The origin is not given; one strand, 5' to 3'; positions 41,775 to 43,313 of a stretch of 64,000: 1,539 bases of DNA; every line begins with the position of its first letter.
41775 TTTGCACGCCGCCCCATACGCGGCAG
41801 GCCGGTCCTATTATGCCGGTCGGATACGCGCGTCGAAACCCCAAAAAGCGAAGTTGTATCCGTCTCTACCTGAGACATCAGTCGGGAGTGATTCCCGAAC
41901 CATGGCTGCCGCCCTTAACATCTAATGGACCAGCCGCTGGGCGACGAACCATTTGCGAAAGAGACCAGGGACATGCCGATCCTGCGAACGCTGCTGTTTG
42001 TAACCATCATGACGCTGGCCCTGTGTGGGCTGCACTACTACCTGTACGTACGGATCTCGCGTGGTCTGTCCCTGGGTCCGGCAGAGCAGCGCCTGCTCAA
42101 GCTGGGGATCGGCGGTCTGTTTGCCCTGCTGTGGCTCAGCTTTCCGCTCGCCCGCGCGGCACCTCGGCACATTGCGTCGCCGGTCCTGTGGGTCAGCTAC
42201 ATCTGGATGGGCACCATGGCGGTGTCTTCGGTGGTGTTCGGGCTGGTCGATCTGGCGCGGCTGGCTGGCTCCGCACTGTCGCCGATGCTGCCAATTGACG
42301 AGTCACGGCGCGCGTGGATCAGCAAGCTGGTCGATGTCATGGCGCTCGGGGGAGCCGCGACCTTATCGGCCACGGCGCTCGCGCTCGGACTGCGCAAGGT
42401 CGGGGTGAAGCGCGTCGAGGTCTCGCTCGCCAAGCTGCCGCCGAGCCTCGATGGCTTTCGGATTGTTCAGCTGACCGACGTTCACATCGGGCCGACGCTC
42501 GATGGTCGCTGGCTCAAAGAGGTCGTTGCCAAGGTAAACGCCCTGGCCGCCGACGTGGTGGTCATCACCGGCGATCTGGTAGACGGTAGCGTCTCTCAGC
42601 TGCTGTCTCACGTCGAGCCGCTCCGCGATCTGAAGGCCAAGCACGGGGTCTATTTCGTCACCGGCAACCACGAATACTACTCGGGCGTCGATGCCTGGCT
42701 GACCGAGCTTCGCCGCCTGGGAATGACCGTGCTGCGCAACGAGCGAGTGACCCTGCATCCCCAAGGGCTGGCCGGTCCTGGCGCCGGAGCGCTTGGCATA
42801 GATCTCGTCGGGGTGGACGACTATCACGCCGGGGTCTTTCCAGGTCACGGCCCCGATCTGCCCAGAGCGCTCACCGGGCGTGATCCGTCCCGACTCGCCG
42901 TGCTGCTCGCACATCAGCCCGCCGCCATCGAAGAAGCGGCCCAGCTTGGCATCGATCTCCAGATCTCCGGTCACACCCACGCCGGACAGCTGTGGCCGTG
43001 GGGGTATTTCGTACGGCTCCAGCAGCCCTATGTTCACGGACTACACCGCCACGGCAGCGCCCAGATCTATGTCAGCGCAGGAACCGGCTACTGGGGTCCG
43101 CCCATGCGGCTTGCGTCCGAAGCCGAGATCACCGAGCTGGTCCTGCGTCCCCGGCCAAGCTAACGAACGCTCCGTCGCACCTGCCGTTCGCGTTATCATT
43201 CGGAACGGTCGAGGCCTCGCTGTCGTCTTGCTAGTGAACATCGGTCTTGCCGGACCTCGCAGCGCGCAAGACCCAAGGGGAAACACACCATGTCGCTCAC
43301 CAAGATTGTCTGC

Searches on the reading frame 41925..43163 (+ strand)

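Call 86: search_protein_families(library=pfam, proteins=[window:41925-43163:+], max_evalue=0.00001)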
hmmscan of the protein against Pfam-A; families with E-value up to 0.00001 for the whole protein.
window:41925-43163:+ (412 aa): 1 family
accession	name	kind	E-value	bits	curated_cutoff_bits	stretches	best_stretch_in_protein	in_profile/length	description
PF00149.33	Metallophos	-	4.5e-13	50.5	21.5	1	178-353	1-190/191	Calcineurin-like phosphoesterase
